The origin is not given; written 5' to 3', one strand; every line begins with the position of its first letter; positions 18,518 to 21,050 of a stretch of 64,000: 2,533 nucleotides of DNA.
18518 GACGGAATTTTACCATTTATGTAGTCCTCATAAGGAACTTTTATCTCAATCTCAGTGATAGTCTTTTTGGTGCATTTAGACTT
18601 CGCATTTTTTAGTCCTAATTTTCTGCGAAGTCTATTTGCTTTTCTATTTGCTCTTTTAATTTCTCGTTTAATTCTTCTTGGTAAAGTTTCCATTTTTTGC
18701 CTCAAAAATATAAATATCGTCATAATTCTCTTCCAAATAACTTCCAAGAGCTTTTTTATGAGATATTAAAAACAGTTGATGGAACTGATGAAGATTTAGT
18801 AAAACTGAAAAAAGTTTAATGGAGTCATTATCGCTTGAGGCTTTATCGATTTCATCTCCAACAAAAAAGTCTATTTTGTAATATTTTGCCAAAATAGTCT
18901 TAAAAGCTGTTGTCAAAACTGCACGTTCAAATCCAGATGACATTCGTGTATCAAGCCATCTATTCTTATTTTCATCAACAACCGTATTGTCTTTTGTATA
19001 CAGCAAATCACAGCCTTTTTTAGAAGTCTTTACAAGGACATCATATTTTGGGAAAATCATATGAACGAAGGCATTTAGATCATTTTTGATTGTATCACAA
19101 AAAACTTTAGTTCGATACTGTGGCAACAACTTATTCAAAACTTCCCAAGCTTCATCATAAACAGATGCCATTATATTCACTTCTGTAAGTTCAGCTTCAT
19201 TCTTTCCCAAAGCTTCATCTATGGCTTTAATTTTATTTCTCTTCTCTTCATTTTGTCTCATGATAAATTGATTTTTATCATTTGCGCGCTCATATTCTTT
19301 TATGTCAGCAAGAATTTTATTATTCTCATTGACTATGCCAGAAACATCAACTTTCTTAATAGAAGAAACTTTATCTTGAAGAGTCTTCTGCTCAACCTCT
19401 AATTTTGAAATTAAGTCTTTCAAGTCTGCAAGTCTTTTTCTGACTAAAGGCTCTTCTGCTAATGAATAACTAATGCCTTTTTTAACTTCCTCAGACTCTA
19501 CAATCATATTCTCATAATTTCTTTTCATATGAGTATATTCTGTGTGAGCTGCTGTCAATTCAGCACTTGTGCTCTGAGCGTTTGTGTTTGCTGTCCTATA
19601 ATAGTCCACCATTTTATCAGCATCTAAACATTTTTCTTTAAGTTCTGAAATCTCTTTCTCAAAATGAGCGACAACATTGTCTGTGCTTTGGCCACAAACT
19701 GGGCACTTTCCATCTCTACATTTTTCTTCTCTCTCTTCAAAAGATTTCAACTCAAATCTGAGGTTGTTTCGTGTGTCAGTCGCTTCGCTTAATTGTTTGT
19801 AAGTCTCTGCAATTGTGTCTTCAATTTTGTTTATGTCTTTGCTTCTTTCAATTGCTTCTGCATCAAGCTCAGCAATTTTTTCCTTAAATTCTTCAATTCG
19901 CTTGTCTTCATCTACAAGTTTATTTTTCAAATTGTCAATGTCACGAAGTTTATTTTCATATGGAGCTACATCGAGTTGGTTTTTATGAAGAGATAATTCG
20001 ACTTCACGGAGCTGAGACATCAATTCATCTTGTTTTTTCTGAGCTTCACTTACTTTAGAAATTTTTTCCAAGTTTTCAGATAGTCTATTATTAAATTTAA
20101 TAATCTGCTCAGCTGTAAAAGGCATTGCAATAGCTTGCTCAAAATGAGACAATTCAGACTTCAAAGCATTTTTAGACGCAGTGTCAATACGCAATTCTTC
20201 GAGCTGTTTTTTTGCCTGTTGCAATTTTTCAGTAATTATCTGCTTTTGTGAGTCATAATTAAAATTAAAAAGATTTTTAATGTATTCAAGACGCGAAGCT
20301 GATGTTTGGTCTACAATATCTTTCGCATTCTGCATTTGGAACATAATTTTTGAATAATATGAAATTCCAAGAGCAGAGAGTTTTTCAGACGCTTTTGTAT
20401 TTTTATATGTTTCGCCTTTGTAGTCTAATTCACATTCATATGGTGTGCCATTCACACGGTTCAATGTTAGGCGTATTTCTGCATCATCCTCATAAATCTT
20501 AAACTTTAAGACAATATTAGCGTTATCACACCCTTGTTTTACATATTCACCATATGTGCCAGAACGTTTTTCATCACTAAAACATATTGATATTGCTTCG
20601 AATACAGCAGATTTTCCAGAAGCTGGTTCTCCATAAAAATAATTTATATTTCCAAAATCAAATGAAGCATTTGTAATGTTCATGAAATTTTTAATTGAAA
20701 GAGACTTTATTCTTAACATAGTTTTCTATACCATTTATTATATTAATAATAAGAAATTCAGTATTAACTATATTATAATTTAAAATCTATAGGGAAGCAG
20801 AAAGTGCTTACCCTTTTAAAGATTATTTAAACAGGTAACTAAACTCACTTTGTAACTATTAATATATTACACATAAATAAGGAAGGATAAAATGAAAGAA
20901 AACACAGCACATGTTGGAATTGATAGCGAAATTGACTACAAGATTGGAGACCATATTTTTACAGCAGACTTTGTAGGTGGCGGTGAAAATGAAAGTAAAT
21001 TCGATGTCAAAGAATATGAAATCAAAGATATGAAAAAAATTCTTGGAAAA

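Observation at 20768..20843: Two copies of a 76-77 nt intergenic element, identical except for the loop of an internal hairpin, with a T7-like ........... core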

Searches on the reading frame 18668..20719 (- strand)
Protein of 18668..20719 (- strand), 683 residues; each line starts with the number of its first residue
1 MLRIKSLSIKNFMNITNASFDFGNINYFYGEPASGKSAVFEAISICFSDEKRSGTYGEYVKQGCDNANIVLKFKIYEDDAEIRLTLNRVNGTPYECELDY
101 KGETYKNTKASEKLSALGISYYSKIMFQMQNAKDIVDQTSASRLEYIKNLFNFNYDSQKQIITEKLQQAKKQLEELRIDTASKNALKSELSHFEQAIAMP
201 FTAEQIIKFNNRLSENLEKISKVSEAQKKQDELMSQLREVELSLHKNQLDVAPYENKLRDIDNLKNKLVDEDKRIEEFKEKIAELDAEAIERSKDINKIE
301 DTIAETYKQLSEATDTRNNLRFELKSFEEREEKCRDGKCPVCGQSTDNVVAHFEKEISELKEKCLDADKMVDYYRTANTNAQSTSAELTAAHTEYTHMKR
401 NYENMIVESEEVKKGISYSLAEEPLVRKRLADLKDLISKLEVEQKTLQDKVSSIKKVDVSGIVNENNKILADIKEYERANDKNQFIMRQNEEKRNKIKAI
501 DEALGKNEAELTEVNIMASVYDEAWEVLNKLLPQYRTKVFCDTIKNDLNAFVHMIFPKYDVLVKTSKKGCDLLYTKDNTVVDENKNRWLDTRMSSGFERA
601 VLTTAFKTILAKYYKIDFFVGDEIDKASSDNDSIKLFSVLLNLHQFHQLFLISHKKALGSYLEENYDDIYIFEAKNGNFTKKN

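Call 7: search_protein_families(library=pfam, proteins=[window:18668-20719:-], max_evalue=0.01)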
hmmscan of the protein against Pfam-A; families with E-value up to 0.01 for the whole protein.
window:18668-20719:- (683 aa): 3 families
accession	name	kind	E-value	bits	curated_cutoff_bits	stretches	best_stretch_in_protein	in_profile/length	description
PF02463.25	SMC_N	-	2.9e-08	33.9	40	2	377-662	68-205/220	RecF/RecN/SMC N terminal domain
PF13476.12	AAA_23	-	1e-06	30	27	0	6-310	1-200/201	AAA domain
PF00435.27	Spectrin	-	0.0052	17.7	29.9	1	227-318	7-100/105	Spectrin repeat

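Call 58: find_homologous_proteins(query=window:18668-20716:-, max_evalue=0.00001)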
Query window:18668-20716:- (682 aa): 22 proteins with E <= 0.00001 among 8000 candidates.
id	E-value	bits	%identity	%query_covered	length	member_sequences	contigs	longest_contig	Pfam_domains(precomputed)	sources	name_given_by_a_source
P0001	0.0e+0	1429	96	100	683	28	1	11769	PF13476.13,PF02463.26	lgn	-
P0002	8.3e-207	707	52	100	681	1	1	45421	PF13476.13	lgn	-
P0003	6.7e-204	697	52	100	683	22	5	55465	PF13476.13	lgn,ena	-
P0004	1.1e-201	690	50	100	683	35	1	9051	PF13476.13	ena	-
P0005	4.8e-197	675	50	100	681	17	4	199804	-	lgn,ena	-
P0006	2.7e-142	494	41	100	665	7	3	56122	PF02463.26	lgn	-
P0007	1.5e-138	482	41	100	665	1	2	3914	PF13476.13,PF02463.26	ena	-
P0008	3.2e-101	358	34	100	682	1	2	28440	PF13476.13,PF02463.26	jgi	jgi:DNA repair exonuclease SbcCD ATPase subunit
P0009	1.6e-95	339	33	100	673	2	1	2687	PF02463.26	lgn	-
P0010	2.3e-95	339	34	100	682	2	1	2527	-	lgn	-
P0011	2.0e-93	332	34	100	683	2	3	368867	PF13476.13,PF02463.26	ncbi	-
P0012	7.8e-93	331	33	100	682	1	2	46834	-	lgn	-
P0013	7.9e-93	330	34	100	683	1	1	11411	PF13476.13,PF02463.26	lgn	-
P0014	2.2e-92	329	33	100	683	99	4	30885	PF02463.26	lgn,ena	-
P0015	2.8e-92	329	34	100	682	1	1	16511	-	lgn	-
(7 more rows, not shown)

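Call 59: find_encoding_contigs(protein=P0005, flank=10000, max_places=2)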
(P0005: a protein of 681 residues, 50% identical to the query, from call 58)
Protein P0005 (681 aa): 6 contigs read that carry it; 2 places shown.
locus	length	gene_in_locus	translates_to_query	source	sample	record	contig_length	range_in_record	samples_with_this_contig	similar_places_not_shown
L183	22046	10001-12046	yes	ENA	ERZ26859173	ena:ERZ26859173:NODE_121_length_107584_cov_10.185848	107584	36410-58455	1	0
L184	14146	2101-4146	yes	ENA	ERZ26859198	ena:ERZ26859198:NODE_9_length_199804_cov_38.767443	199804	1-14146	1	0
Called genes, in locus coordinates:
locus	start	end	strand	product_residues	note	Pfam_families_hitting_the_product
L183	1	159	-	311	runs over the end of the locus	PF00154:RecA_N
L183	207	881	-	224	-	PF00154:RecA_N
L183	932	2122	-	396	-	-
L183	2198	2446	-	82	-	-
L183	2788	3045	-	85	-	PF21825:Sequestin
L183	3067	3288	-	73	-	-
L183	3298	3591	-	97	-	-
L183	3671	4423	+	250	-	-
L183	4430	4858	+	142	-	-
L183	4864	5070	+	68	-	PF14311:DUF4379 (weak)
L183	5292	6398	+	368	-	-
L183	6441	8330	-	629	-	PF04851:ResIII, PF00271:Helicase_C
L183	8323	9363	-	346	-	-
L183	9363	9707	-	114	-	-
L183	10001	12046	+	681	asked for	-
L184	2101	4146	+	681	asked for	-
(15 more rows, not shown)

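Call 60: find_encoding_contigs(protein=P0011, flank=10000, max_places=2)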
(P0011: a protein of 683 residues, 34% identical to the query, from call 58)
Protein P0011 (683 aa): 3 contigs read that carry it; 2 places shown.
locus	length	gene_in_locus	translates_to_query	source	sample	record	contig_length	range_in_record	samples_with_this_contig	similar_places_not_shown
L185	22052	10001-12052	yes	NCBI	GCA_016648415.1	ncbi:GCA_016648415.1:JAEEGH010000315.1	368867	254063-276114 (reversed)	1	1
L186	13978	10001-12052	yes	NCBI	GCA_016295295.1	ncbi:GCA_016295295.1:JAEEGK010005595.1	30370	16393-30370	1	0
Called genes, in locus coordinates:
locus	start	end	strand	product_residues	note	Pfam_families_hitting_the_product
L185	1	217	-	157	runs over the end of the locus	-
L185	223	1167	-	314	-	-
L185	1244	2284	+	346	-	-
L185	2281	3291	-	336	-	-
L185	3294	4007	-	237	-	-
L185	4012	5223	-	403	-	-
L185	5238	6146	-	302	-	-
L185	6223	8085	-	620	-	PF07068:Gp23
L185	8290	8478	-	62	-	-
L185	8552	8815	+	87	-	-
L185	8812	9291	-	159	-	-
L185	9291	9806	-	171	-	-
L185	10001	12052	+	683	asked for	PF02463:SMC_N (faint), PF13476:AAA_23 (weak)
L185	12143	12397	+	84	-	-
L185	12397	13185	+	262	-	PF01464:SLT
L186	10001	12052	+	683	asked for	PF02463:SMC_N (faint), PF13476:AAA_23 (weak)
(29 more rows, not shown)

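Call 64: find_encoding_contigs(protein=P0006, flank=10000, max_places=2)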
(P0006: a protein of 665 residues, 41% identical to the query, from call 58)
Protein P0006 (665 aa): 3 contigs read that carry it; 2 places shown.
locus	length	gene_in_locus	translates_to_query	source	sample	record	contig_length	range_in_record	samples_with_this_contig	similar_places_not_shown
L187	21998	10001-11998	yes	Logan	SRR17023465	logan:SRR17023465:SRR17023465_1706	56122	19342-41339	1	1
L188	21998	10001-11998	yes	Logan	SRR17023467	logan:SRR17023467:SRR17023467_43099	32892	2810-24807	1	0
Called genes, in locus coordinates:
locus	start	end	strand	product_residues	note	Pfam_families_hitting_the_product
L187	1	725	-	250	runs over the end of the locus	PF01966:HD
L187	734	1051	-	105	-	-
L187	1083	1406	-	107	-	-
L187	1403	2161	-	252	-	PF01743:PolyA_pol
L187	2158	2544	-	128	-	-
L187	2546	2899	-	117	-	-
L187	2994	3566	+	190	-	-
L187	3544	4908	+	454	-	PF05970:PIF1, PF13245:AAA_19, PF13604:AAA_30, PF01443:Viral_helicase1 (weak)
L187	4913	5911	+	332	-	PF02511:Thy1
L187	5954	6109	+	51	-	-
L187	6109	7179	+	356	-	-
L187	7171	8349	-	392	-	-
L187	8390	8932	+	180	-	-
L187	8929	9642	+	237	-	PF01764:Lipase_3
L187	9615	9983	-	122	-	-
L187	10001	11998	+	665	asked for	PF02463:SMC_N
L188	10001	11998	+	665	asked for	PF02463:SMC_N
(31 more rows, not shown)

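Call 65: find_encoding_contigs(protein=P0003, flank=10000, max_places=2)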
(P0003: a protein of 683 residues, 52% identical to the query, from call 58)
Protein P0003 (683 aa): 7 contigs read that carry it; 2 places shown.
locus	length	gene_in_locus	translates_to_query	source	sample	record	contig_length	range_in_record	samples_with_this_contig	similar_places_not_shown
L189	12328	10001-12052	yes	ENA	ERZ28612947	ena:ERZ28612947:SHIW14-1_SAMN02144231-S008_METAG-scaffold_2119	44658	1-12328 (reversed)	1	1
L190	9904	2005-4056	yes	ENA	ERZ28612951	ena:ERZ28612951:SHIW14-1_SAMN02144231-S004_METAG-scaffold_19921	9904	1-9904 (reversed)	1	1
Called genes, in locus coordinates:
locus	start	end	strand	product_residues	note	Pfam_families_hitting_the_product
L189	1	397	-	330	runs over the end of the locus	-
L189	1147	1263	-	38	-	-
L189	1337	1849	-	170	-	-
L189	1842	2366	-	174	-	PF00149:Metallophos (weak), PF12850:Metallophos_2 (weak)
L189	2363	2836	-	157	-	PF13671:AAA_33 (faint)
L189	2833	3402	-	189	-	-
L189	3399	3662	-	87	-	-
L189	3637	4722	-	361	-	PF01964:ThiC_Rad_SAM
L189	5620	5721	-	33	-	-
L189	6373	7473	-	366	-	PF13155:Toprim_2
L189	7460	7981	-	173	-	-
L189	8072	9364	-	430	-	PF12323:HTH_OrfB_IS605, PF01385:OrfB_IS605, PF07282:Cas12f1-like_TNB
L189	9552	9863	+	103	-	-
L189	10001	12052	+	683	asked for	PF13476:AAA_23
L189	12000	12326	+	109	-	?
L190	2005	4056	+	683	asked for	PF13476:AAA_23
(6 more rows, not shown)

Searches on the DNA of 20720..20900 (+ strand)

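Call 49: search_rna_families(source=window, start=20720, end=20900, threshold=evalue, max_evalue=10)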
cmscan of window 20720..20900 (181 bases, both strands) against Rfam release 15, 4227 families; matches with E-value up to 10: 2.
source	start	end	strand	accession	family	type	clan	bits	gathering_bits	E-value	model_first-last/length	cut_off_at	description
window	20808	20826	-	RF02929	algC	Cis-reg;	-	13.2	33.8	5.1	1-52/52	no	algC RNA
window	20803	20868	-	RF02897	S808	Gene; sRNA;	-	8.1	76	7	51-115/255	no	Staphylococcus sRNA 808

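Call 79: build_rna_model(alignment_id=A4, structure=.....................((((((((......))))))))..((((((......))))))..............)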
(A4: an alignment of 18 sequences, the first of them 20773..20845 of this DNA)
Model R1 built from alignment A4 (18 sequences, 77 columns); structure: as given.
model positions 71; base pairs 13; branch points 1; effective number of sequences 2.37; information 0.794 bits per position. Calibrated on 0.2 Mb of random sequence (short: E-values are rough).
structure used (alignment columns):
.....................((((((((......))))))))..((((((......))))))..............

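Call 80: search_with_rna_model(model_id=R1, source=window, filters=off, max_evalue=10)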
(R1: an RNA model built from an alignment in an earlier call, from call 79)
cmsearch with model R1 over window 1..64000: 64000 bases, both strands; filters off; matches with E-value up to 10: 8.
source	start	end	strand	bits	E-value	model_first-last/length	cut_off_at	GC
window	51408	51481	+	94.4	3e-17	1-71/71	no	0.26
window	20773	20845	+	93.7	4.2e-17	1-71/71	no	0.26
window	51437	51504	-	34.5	0.00016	1-71/71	no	0.22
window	20801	20872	-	28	0.0039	1-71/71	no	0.25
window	12456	12528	+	15.1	2.2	1-71/71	no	0.22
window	5039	5105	+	12.5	7.9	1-71/71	no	0.25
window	54970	55036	+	12.2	9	1-71/71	no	0.25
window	43086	43147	+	12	10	1-71/71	no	0.37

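Call 81: search_with_rna_model(model_id=R1, sources=[L183, L185, L187, L189, L190, L042, L046, L180, L181, L182, L005, L006, L009, L012, L013, L017, L019, L020, L001, L033, L035, L029, L010, L184], max_evalue=5)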
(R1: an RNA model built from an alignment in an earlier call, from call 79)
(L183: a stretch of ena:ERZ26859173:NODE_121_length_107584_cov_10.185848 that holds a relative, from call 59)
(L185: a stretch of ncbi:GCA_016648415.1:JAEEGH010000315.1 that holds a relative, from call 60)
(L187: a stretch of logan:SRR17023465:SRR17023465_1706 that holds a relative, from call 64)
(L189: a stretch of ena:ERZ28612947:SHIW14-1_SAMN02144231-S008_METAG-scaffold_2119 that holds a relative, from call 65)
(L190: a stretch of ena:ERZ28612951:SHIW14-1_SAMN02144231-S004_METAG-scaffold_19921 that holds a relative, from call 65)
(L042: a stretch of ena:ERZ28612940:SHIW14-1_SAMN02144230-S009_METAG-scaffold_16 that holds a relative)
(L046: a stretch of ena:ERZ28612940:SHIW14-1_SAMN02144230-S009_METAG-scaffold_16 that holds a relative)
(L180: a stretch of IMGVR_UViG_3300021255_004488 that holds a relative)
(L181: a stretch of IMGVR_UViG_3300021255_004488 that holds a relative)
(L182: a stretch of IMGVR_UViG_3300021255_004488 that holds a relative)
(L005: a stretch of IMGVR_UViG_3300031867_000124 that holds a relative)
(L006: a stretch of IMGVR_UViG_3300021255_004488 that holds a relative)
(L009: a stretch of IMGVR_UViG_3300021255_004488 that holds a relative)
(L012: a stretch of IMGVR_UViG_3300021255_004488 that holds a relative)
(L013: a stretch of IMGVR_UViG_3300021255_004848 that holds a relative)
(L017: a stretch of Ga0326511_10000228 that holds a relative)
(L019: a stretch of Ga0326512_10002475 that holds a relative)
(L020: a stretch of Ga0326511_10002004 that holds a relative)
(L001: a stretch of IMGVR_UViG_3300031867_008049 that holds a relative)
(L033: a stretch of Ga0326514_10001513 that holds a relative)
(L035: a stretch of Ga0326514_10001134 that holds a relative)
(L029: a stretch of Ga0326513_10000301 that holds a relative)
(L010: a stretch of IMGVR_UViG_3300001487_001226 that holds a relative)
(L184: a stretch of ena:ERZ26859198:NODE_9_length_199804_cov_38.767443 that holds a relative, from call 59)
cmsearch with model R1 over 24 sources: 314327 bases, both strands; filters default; matches with E-value up to 5: 38.
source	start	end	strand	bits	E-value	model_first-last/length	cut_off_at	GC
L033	3350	3420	-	95.3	9.6e-17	1-71/71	no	0.21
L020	8757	8829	+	93.7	2.1e-16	1-71/71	no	0.26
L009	10611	10680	+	91.4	6.3e-16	1-71/71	no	0.2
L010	495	564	+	91.4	6.3e-16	1-71/71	no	0.2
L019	77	144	-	88.5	2.7e-15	1-71/71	no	0.25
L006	6856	6929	-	88.2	3.1e-15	1-71/71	no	0.28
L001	4339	4411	+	88.1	3.3e-15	1-71/71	no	0.26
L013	4576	4647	+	88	3.4e-15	1-71/71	no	0.21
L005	2228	2297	-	83.5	3e-14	1-71/71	no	0.24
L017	9082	9151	-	83.5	3e-14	1-71/71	no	0.24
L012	11535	11607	-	83.4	3.2e-14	1-71/71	no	0.25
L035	8538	8610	+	81.8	7e-14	1-71/71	no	0.26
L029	4514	4581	-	81.6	7.7e-14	1-71/71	no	0.24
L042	12492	12559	-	80.4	1.4e-13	1-71/71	no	0.26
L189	9866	9937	-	80.1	1.6e-13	1-71/71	no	0.28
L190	1870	1941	-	80.1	1.6e-13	1-71/71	no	0.28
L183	9868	9942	-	71.6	1e-11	1-71/71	no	0.31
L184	1968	2042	-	71.6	1e-11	1-71/71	no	0.31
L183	9756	9828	-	71.2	1.3e-11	1-71/71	no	0.27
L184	1856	1928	-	71.2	1.3e-11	1-71/71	no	0.27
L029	4492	4558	+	33.3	0.0014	1-71/71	no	0.22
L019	50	121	+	28.7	0.014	1-71/71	no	0.25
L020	8785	8856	-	28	0.019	1-71/71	no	0.25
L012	11516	11579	+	27.9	0.02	1-71/71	no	0.25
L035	8566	8629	-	27.1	0.03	1-71/71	no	0.27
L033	3310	3394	+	25.5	0.067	1-71/71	no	0.25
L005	2208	2272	+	25.5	0.067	1-71/71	no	0.26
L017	9062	9126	+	25.5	0.067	1-71/71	no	0.26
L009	10636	10712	-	25.2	0.076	1-71/71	no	0.21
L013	4603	4657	-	25.1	0.08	1-71/71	no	0.2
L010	520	585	-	24.2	0.12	1-71/71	no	0.23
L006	6838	6900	+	24.1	0.13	1-71/71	no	0.22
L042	12469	12536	+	24.1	0.13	1-71/71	no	0.29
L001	4367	4445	-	23.3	0.19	1-71/71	no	0.23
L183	9728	9799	+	21.1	0.56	1-71/71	no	0.24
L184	1828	1899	+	21.1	0.56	1-71/71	no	0.24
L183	9815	9912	+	19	1.6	1-71/71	no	0.38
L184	1915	2012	+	19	1.6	1-71/71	no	0.38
